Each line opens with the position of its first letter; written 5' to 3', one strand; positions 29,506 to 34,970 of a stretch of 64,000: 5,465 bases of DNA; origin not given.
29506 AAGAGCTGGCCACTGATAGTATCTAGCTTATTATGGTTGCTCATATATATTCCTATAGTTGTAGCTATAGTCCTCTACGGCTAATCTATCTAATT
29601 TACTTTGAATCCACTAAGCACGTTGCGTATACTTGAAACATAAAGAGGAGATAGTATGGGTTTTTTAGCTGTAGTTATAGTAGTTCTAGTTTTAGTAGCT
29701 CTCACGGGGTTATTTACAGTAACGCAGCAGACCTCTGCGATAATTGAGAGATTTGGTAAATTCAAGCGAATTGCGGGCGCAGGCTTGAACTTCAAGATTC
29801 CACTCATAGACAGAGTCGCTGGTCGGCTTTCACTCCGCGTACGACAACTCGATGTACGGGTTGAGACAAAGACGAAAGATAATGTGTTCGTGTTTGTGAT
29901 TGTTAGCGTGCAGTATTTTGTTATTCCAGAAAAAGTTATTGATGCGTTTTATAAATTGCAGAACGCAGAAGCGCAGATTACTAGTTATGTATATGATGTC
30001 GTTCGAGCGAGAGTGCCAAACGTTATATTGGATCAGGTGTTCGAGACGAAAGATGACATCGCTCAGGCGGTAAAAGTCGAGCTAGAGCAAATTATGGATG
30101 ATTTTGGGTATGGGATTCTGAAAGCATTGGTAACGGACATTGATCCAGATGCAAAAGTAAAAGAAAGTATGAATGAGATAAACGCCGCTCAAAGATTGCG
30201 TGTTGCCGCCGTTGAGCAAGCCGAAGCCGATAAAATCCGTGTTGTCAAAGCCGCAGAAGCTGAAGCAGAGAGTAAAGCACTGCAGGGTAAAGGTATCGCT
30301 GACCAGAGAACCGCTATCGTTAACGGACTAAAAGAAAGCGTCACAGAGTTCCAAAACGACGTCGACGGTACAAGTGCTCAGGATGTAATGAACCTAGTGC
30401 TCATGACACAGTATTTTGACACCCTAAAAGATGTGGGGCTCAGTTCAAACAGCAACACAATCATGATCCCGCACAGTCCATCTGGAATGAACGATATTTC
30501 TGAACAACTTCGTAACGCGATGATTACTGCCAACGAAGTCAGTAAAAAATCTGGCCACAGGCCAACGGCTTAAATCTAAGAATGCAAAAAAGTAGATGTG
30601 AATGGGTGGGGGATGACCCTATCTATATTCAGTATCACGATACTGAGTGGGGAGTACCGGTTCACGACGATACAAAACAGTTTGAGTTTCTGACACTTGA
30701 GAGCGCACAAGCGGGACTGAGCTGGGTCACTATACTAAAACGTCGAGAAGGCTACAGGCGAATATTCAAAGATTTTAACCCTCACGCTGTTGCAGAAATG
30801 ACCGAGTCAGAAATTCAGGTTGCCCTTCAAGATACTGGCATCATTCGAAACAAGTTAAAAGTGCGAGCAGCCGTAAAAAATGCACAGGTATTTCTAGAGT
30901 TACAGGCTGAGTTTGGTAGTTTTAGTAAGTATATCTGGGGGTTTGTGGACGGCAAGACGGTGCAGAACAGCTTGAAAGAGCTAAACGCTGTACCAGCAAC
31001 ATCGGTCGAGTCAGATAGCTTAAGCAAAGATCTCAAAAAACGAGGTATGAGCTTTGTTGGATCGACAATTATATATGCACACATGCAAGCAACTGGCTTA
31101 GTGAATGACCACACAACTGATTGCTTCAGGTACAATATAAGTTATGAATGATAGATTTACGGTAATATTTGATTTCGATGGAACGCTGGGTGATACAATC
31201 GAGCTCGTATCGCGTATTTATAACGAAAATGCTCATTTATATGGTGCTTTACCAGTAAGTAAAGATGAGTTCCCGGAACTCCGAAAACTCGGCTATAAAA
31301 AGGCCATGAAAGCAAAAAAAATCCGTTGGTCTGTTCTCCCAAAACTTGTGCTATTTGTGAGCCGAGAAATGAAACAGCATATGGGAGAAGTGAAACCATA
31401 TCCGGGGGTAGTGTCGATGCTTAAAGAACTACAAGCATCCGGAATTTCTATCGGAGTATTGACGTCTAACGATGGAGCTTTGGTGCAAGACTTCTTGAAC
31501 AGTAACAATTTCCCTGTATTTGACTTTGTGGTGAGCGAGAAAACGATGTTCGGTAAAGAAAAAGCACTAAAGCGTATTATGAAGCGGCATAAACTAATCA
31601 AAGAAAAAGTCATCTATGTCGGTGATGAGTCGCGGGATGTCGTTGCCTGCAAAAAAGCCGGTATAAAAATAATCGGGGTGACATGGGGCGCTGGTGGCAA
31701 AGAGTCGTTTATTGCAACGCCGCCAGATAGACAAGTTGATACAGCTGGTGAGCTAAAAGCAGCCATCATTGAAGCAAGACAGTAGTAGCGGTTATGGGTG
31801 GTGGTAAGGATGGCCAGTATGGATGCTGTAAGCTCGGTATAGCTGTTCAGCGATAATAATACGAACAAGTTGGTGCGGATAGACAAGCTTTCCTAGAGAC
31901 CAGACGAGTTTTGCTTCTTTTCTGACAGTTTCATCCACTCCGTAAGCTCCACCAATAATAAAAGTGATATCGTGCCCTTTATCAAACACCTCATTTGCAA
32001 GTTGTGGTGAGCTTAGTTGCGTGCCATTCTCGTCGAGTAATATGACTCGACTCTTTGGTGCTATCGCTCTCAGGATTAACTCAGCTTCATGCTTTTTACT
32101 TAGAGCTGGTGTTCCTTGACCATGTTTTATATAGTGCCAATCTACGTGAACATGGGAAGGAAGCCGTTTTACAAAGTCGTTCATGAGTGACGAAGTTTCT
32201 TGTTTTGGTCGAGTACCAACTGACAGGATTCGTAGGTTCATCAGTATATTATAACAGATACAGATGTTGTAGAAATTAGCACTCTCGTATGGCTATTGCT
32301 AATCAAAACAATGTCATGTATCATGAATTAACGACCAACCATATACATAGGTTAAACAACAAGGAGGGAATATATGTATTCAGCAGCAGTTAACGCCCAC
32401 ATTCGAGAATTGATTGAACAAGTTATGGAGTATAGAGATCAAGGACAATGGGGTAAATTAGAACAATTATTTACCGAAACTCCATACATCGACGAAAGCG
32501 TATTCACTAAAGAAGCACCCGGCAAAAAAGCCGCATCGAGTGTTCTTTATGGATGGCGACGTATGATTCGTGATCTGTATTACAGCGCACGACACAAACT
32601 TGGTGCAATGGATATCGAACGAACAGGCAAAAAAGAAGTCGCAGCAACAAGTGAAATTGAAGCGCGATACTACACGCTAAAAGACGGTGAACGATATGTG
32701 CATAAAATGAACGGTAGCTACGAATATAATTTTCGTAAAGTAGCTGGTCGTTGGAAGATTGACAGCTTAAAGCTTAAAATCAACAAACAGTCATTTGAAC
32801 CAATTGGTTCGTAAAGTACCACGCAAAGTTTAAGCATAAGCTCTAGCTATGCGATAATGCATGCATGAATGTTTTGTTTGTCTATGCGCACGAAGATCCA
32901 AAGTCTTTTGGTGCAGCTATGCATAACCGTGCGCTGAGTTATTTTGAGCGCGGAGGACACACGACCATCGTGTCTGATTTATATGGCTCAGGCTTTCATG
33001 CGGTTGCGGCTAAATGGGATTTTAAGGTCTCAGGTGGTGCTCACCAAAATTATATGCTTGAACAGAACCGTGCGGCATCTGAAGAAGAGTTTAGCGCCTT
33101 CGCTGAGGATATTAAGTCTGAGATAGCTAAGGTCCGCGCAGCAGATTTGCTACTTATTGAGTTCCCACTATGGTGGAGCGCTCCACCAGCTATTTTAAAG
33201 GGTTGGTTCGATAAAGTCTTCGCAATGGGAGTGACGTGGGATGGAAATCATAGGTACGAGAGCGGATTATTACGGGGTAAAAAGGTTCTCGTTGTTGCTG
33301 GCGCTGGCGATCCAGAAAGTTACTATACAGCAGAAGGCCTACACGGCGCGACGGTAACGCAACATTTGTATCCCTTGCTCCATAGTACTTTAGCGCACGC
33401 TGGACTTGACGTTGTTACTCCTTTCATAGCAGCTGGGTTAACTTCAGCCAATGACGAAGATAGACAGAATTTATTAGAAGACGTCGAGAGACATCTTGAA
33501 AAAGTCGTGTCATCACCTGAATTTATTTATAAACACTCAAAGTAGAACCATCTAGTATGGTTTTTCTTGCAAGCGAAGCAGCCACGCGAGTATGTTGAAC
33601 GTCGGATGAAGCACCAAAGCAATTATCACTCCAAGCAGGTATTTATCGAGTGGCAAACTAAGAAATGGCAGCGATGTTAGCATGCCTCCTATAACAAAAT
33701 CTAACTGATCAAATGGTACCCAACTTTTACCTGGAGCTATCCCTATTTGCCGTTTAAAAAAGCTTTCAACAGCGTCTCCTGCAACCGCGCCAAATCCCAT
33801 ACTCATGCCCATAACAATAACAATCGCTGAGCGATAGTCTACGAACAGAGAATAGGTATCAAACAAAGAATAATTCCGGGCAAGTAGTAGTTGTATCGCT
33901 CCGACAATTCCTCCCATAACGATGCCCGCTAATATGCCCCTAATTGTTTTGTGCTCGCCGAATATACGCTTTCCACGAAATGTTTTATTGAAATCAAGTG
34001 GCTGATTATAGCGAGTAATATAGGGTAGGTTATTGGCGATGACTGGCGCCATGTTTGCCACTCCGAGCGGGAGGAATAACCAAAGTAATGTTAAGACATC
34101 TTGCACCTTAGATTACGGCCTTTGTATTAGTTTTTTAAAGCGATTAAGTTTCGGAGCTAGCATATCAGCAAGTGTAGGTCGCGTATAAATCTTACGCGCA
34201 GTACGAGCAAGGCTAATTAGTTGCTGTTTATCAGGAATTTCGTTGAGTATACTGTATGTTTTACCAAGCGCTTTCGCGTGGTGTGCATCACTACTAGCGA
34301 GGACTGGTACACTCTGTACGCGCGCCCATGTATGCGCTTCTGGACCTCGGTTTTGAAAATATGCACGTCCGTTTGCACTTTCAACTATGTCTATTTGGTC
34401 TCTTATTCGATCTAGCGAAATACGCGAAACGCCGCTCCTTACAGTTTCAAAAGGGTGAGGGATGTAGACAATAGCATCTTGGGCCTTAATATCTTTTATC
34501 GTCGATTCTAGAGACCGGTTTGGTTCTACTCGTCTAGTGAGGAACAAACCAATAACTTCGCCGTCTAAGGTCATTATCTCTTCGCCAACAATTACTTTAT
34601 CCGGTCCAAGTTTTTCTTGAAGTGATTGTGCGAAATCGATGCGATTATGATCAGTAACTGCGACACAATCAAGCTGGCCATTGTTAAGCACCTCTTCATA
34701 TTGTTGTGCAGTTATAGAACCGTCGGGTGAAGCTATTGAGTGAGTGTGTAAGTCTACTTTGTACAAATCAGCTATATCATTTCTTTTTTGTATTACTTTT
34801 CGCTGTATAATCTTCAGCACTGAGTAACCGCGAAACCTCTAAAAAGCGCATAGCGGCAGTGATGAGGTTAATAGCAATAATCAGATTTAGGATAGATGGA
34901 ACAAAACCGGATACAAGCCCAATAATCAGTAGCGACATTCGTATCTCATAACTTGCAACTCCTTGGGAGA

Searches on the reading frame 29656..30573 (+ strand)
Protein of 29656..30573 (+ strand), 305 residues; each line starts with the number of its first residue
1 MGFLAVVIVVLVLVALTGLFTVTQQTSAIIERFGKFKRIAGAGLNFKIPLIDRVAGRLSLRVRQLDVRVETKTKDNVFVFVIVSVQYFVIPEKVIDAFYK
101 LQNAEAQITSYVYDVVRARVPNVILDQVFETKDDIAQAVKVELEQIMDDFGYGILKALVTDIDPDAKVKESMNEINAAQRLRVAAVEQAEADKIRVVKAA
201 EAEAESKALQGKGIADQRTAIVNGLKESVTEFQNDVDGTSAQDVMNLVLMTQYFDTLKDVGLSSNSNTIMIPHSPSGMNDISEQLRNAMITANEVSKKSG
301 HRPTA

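Call 63: search_protein_families(library=pfam, proteins=[window:29656-30573:+], max_evalue=0.001)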
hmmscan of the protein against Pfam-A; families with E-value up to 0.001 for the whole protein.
window:29656-30573:+ (305 aa): 1 family
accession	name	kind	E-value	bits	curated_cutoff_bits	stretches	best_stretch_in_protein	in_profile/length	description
PF01145.31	Band_7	-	2.6e-30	106.2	23.6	1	21-193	2-176/176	SPFH domain / Band 7 family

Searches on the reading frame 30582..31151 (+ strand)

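Call 63: search_protein_families(library=pfam, proteins=[window:30582-31151:+], max_evalue=0.001)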
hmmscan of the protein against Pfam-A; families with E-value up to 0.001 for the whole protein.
window:30582-31151:+ (189 aa): 1 family
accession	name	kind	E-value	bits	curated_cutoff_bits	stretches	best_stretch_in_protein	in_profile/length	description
PF03352.18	Adenine_glyco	-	2.7e-80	268.8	25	1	8-183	1-176/177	Methyladenine glycosylase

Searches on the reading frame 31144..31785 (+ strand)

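Call 63: search_protein_families(library=pfam, proteins=[window:31144-31785:+], max_evalue=0.001)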
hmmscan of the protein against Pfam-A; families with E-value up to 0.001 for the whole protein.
window:31144-31785:+ (213 aa): 5 families
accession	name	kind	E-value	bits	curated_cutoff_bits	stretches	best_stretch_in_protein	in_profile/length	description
PF13419.12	HAD_2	-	2.9e-37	129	23.8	1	7-179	1-178/178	Haloacid dehalogenase-like hydrolase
PF00702.32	Hydrolase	-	5.7e-19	69.7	26.4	1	6-173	3-191/191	haloacid dehalogenase-like hydrolase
PF12710.13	HAD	-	8.4e-08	33.3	27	1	7-166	1-185/189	haloacid dehalogenase-like hydrolase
PF13242.12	Hydrolase_like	-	3.5e-06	27.3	22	1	141-201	9-72/75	HAD-hyrolase-like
PF13344.12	Hydrolase_6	-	1.8e-05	25.1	27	1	84-174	14-100/101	Haloacid dehalogenase-like hydrolase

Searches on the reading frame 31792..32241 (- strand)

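Call 63: search_protein_families(library=pfam, proteins=[window:31792-32241:-], max_evalue=0.001)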
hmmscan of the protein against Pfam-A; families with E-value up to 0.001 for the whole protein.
window:31792-32241:- (149 aa): 1 family
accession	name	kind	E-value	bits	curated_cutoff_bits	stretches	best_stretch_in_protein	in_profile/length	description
PF02590.22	SPOUT_MTase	-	7.9e-43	146.6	27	1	1-147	1-154/154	Predicted SPOUT methyltransferase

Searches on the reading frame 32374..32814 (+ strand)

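Call 63: search_protein_families(library=pfam, proteins=[window:32374-32814:+], max_evalue=0.001)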
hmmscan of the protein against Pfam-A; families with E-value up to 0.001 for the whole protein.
window:32374-32814:+ (146 aa): 1 family
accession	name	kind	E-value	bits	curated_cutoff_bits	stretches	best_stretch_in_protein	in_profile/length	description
PF13577.12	SnoaL_4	-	3.8e-13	50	24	1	8-132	7-125/126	SnoaL-like domain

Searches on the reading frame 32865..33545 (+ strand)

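Call 63: search_protein_families(library=pfam, proteins=[window:32865-33545:+], max_evalue=0.001)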
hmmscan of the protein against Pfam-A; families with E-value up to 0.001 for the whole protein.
window:32865-33545:+ (226 aa): 2 families
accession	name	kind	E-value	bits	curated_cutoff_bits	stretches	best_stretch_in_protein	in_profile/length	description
PF02525.22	Flavodoxin_2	-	1.7e-39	136.1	27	1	1-211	1-198/198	Flavodoxin-like fold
PF03358.20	FMN_red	-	2.7e-07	30.7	24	1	1-149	1-117/152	NADPH-dependent FMN reductase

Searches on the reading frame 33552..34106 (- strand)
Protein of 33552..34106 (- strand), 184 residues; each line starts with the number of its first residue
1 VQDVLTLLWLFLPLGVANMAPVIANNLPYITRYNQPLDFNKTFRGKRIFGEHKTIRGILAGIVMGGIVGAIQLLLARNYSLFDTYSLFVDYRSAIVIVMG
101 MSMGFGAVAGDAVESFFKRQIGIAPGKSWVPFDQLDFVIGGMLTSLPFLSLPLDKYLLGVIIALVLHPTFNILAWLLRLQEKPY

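Call 63: search_protein_families(library=pfam, proteins=[window:33552-34106:-], max_evalue=0.001)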
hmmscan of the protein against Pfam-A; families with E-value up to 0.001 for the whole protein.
window:33552-34106:- (184 aa): 2 families
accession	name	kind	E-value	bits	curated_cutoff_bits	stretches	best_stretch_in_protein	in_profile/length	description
PF01864.22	CarS-like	-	1.4e-30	107.1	22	1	4-184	5-175/175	CDP-archaeol synthase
PF01148.25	CTP_transf_1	-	3.4e-06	27.5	24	1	53-123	170-230/264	Cytidylyltransferase family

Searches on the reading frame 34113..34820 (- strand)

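Call 63: search_protein_families(library=pfam, proteins=[window:34113-34820:-], max_evalue=0.001)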
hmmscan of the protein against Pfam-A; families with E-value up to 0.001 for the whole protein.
window:34113-34820:- (235 aa): 2 families
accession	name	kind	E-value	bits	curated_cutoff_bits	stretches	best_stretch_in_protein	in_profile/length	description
PF13263.12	PHP_C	-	1.9e-06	27.8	21.3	1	162-203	7-49/56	PHP-associated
PF02811.25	PHP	-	0.00034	21.4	26.4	1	23-83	1-64/164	PHP domain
